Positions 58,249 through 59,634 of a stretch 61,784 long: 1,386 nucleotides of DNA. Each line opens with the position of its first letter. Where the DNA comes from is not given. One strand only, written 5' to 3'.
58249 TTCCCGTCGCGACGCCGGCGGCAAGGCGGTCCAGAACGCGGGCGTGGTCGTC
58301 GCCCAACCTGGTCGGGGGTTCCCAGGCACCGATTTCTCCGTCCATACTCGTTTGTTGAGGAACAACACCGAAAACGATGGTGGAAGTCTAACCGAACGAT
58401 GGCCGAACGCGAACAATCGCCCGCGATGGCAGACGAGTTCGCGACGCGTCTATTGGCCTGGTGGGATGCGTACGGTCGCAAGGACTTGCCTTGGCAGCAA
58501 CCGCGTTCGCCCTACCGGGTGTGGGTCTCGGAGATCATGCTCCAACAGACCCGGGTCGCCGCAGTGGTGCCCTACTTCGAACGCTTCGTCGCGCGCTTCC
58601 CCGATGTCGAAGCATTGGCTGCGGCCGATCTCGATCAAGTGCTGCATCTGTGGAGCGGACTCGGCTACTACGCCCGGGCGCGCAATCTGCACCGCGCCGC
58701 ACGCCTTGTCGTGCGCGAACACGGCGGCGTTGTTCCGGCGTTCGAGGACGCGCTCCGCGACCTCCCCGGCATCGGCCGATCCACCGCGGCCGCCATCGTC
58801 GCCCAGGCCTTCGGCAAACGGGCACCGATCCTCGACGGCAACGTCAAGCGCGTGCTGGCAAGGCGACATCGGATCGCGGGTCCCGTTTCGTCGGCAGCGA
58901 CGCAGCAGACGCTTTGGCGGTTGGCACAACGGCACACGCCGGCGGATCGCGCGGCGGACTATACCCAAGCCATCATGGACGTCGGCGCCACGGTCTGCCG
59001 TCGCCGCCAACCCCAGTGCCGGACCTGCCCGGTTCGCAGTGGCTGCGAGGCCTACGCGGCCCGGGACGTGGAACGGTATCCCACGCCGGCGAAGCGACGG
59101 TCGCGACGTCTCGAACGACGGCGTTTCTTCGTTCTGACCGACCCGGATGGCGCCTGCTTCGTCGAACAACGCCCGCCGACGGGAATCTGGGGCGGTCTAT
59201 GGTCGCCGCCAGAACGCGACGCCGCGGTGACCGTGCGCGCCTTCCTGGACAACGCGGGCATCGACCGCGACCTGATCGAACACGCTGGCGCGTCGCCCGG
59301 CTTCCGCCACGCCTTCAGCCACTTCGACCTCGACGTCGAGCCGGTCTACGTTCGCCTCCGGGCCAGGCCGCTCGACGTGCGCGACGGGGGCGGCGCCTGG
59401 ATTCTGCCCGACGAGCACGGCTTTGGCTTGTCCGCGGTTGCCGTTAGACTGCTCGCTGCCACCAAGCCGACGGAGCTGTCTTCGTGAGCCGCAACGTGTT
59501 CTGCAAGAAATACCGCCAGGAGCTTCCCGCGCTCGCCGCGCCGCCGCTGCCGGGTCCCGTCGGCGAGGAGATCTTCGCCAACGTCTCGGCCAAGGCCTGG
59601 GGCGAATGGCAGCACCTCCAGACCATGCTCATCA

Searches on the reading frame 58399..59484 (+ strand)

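Call 85: search_protein_families(library=pfam, proteins=[window:58399-59484:+], max_evalue=0.00001)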
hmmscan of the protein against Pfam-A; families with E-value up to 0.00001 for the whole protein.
window:58399-59484:+ (362 aa): 2 families
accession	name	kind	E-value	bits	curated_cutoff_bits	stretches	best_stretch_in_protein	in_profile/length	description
PF00730.31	HhH-GPD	-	6.2e-23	81.6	26.2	1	43-176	1-106/108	HhH-GPD superfamily base excision DNA repair protein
PF14815.12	NUDIX_4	-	2e-14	53.8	35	1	243-350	2-109/113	NUDIX domain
